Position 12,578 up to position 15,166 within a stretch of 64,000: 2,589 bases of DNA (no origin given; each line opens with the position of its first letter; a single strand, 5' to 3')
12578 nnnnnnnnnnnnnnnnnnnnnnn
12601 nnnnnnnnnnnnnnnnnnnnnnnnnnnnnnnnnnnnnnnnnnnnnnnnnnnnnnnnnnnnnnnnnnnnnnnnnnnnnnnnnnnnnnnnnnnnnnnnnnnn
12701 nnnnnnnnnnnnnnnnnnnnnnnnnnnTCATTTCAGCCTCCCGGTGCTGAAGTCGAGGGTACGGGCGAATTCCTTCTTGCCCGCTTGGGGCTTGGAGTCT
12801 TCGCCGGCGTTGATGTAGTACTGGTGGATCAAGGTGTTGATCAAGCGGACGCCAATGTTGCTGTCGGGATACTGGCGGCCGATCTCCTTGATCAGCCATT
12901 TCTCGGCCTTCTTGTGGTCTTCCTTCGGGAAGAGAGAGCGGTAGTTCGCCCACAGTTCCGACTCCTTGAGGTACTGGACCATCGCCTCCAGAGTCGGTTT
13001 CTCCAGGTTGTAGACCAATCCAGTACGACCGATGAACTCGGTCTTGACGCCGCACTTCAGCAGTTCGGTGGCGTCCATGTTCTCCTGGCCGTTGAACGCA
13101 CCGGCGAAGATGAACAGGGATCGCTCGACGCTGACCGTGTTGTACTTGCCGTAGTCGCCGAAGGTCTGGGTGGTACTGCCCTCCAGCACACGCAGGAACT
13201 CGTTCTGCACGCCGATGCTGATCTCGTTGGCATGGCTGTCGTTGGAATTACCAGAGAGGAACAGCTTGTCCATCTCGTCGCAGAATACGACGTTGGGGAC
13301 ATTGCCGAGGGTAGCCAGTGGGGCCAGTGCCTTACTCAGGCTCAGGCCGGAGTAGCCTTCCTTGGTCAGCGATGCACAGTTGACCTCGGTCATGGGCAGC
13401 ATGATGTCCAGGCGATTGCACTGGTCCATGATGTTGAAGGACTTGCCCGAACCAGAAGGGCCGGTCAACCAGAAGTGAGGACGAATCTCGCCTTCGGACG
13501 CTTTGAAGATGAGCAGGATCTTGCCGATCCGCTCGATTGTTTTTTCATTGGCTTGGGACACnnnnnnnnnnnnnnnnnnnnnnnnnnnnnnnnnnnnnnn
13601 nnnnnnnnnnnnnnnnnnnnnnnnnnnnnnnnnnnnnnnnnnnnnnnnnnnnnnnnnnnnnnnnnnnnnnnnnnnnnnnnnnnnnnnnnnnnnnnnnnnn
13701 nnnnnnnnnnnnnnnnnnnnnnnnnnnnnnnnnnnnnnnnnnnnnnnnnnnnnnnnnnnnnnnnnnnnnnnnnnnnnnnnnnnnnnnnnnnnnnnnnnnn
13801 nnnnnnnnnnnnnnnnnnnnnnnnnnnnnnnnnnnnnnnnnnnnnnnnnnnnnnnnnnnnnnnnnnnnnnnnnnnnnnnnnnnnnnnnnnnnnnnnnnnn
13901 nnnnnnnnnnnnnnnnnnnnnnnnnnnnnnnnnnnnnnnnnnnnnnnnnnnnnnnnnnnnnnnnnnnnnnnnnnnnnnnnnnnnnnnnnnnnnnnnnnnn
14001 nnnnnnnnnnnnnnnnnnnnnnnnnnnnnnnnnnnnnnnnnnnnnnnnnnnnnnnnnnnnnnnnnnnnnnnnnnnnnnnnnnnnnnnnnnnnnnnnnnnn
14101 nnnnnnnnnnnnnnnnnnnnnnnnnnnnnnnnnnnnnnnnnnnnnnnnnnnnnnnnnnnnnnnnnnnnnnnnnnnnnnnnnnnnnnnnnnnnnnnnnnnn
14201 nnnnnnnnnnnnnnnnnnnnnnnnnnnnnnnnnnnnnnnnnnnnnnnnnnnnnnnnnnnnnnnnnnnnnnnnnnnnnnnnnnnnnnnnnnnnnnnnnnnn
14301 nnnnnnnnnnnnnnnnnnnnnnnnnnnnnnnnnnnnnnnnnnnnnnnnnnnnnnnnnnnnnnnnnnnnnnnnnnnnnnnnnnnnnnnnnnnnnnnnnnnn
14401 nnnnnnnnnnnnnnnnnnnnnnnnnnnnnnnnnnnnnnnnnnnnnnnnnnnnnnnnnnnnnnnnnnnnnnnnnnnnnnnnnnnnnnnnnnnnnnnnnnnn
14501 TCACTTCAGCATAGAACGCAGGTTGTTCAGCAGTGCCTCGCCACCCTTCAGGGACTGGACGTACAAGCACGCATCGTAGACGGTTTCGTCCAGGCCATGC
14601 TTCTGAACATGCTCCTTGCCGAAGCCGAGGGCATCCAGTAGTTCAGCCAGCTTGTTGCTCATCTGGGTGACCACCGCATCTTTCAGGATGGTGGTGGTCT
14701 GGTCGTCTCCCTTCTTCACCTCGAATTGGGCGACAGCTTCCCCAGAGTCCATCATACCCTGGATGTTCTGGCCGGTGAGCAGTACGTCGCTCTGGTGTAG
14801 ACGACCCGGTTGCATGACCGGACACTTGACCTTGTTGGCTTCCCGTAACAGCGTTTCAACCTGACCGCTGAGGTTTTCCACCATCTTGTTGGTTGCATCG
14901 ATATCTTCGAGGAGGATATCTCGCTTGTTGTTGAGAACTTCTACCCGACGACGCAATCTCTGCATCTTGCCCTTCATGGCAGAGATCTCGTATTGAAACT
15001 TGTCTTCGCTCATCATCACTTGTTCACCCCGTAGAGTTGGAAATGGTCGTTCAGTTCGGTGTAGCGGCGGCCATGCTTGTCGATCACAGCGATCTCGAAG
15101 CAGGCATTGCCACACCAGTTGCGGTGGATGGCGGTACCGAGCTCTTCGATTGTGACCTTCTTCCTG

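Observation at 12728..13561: Minimal ClpX-like AAA+ module without zinc-binding domain or IGF loop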

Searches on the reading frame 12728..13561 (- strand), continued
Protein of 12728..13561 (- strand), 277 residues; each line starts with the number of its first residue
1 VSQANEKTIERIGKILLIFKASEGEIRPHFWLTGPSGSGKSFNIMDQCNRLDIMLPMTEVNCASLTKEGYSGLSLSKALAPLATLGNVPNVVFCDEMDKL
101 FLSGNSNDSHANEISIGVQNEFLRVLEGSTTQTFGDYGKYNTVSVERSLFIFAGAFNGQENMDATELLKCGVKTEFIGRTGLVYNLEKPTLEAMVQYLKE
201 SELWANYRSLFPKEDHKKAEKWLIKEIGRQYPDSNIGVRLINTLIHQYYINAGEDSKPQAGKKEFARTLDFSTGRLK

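Call 36: find_encoding_contigs(protein=P0070, flank=8000, max_places=3)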
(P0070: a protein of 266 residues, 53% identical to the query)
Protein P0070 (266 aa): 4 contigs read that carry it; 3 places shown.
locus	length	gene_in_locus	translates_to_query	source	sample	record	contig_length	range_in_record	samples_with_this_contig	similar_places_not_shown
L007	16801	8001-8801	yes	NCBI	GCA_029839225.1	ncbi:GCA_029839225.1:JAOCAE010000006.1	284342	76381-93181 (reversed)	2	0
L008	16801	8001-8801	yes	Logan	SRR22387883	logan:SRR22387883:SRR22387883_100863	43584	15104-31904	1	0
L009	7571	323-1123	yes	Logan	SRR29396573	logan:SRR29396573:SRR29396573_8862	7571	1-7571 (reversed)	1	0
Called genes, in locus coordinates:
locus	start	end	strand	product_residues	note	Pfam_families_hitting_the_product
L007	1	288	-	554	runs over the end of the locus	-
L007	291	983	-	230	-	-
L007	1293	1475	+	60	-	-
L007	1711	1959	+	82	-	-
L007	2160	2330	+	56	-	-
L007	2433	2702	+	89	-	-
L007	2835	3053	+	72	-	-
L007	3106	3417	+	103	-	-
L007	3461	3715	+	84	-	-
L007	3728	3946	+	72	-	-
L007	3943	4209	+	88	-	-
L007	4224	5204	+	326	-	-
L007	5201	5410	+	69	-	-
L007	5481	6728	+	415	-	PF00940:RNA_pol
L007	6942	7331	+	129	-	-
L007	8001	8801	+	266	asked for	PF07724:AAA_2, PF00004:AAA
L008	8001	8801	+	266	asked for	PF07724:AAA_2, PF00004:AAA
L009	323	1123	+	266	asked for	PF07724:AAA_2, PF00004:AAA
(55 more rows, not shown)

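Call 37: search_protein_families(library=padloc, proteins=[window:12728-13561:-], max_evalue=0.01)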
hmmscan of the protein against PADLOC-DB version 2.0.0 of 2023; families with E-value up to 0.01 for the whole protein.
window:12728-13561:- (277 aa): 0 families

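Call 43: find_encoding_contigs(protein=P0012, flank=7000, max_places=1)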
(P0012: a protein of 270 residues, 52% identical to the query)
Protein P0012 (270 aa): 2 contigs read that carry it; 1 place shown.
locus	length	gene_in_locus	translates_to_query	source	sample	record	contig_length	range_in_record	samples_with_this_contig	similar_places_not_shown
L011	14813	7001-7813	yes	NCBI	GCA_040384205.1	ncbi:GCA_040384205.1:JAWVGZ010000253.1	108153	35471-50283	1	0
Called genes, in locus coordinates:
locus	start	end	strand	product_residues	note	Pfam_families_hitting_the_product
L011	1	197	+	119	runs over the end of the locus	-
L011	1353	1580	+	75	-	-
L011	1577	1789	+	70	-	-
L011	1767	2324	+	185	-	-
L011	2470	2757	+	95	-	-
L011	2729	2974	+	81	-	-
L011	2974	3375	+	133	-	PF22887:DUF7022 (weak)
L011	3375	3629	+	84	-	-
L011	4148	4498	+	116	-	PF26822:Phage_T5_A2 (weak)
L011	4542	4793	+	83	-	-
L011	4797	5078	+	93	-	PF00462:Glutaredoxin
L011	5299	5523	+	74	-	-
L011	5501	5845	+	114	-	-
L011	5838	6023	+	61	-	-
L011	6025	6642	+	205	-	-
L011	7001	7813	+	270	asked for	PF07724:AAA_2 (weak), PF00004:AAA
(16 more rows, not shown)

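Call 44: find_encoding_contigs(protein=P0041, flank=7000, max_places=1)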
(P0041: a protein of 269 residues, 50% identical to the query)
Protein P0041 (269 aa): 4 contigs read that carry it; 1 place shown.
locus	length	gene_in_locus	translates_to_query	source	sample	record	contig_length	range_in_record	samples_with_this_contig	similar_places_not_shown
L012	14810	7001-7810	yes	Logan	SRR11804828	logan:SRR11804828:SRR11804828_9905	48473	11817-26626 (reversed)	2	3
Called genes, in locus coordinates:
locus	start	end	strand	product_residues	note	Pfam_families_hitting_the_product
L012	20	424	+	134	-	-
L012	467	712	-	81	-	-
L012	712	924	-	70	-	-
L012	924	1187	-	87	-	-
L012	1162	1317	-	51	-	-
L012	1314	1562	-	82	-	-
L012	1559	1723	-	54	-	-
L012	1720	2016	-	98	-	-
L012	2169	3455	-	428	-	-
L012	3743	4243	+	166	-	-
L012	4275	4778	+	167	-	-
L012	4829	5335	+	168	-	-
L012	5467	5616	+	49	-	-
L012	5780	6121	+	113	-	-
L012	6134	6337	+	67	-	-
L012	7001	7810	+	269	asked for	PF07724:AAA_2, PF07728:AAA_5 (faint), PF00004:AAA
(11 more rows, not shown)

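Call 45: find_encoding_contigs(protein=P0079, flank=7000, max_places=1)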
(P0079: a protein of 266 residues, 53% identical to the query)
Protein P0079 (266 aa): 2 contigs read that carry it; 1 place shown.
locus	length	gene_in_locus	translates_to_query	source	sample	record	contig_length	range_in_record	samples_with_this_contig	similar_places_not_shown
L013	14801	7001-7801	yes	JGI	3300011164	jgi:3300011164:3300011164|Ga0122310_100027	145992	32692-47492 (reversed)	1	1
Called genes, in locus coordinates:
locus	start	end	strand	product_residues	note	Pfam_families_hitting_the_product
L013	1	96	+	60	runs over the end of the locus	-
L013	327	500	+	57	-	-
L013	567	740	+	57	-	-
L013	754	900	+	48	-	-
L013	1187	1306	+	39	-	-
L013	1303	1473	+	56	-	-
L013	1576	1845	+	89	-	-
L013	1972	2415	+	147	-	-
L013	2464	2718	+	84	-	-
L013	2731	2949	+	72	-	-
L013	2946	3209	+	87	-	-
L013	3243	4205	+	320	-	-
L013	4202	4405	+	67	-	-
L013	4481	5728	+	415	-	PF00940:RNA_pol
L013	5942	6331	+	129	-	-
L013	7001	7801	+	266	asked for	PF07724:AAA_2, PF00004:AAA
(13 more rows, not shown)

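Call 68: find_related_loci(query=A2, collection=viral_contigs, flank=6000)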
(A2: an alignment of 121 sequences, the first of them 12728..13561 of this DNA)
Query A2 (277 aa) in viral_contigs; peptide patterns used: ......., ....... (x = any residue, [..] = any of these).
275 stretches matched a pattern; 134 encode a relative of the query (tblastn E <= 1e-3); the best 80 are kept; 80 distinct loci.
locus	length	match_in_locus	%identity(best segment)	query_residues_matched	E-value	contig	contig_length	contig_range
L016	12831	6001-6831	99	1-277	0e+0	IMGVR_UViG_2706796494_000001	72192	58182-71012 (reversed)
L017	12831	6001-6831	99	1-277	0e+0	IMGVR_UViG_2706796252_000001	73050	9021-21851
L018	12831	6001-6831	99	1-277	0e+0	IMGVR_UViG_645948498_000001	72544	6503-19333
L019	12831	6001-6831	98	1-277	0e+0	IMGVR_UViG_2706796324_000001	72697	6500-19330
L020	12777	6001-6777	53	8-269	1e-83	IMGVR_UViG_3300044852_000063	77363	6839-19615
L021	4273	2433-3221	51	7-271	3e-83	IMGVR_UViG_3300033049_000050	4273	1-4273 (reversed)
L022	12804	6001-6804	53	4-275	3e-82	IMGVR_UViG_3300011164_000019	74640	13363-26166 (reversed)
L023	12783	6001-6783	52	1-269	4e-81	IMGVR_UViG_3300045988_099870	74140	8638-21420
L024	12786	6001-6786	52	6-269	1e-80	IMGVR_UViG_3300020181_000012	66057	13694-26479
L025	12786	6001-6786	51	5-269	1e-80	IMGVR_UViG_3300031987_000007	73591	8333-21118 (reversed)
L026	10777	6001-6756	55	7-263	1e-80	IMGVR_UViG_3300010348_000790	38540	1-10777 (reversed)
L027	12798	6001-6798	48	6-274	3e-80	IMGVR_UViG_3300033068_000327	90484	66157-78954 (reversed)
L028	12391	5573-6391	48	1-275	4e-80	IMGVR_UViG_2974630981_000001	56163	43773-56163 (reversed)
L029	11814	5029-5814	51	8-271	3e-80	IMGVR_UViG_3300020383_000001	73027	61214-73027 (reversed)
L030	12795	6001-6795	52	4-272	2e-79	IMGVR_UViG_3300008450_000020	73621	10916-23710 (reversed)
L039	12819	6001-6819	46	1-275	1e-78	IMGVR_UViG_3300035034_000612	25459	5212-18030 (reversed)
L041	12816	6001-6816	48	1-274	3e-78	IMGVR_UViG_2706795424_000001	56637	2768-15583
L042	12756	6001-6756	50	5-258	4e-78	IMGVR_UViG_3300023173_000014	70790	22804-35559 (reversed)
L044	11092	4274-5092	45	1-275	2e-77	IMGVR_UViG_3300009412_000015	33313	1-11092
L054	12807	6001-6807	48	1-271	5e-76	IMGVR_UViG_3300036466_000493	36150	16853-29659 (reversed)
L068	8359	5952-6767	44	1-274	3e-74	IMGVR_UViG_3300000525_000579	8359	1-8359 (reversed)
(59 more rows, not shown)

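Call 73: search_protein_families(library=pfam, proteins=[L023:5775-5972:+, L044:3374-3796:+, L054:7417-8145:+, L039:9301-10101:+, L044:8636-9544:+, L041:11320-12816:+, L068:1664-4132:+, L039:7561-8505:+, L042:7313-8368:+], max_evalue=0.001)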
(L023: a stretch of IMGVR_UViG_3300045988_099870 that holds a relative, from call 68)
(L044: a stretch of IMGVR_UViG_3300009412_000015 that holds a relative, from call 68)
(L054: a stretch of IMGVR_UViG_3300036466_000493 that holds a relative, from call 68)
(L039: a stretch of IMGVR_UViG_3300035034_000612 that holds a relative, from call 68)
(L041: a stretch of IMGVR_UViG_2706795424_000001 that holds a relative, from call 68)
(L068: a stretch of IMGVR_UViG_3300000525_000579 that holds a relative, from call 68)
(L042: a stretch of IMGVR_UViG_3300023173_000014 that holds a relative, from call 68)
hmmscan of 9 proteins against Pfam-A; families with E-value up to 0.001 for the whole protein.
L023:5775-5972:+ (65 aa): 0 families

L044:3374-3796:+ (140 aa): 1 family
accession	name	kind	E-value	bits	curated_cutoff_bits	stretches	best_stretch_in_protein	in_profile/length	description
PF23791.1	DUF7173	-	1.4e-36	126.1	27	1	8-137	13-144/145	Family of unknown function (DUF7173)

L054:7417-8145:+ (242 aa): 1 family
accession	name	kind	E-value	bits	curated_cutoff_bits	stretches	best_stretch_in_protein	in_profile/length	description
PF13479.12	AAA_24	-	5.9e-25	88.7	27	1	17-221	2-195/195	AAA domain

L039:9301-10101:+ (266 aa): 1 family
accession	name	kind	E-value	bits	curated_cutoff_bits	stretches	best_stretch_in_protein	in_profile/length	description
PF05037.18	DUF669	-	6.4e-13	49.4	21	1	7-115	2-114/138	Protein of unknown function (DUF669)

L044:8636-9544:+ (302 aa): 0 families

L041:11320-12816:+ (499 aa): 4 families
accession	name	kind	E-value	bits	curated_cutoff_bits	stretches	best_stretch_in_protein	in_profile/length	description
PF04851.21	ResIII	-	2.4e-22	80.1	22.5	1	2-160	2-162/164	Type III restriction enzyme, res subunit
PF00271.37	Helicase_C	-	1.6e-16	61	23.5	1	241-344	6-108/110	Helicase conserved C-terminal domain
PF00270.35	DEAD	-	9.6e-12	45.4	26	1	6-160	2-160/167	DEAD/DEAH box helicase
PF18766.7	SWI2_SNF2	-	2.3e-05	24.6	26.7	1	8-159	2-154/221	SWI2/SNF2 ATPase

L068:1664-4132:+ (822 aa): 2 families
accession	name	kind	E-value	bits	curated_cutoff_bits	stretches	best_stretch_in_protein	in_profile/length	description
PF13148.11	DUF3987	-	3.9e-11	43.2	27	1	545-701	189-350/364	Protein of unknown function (DUF3987)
PF22763.1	NrS1-1_pol-like_HBD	-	1.1e-06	28.8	27.9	1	264-312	1-52/64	NrS-1 polymerase HBD domain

L039:7561-8505:+ (314 aa): 1 family
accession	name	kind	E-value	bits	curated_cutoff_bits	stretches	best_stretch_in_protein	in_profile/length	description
PF01068.26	DNA_ligase_A_M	-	4.2e-06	27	26.2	1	21-178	25-196/204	ATP dependent DNA ligase domain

L042:7313-8368:+ (351 aa): 2 families
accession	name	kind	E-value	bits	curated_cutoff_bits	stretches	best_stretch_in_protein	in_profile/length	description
PF00004.35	AAA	-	1.8e-05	25.7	21.2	1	39-165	4-118/131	ATPase family associated with various cellular activities (AAA)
PF07728.20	AAA_5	-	2.7e-05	24.6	22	1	37-169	3-139/139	AAA domain (dynein-related subfamily)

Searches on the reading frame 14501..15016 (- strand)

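Call 30: search_protein_families(library=pfam, proteins=[window:14501-15016:-], max_evalue=0.01)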
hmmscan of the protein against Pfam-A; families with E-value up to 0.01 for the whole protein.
window:14501-15016:- (171 aa): 1 family
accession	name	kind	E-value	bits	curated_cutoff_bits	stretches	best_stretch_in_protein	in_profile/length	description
PF16043.11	DUF4795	-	0.0083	16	34.8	0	10-58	8-56/208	Domain of unknown function (DUF4795)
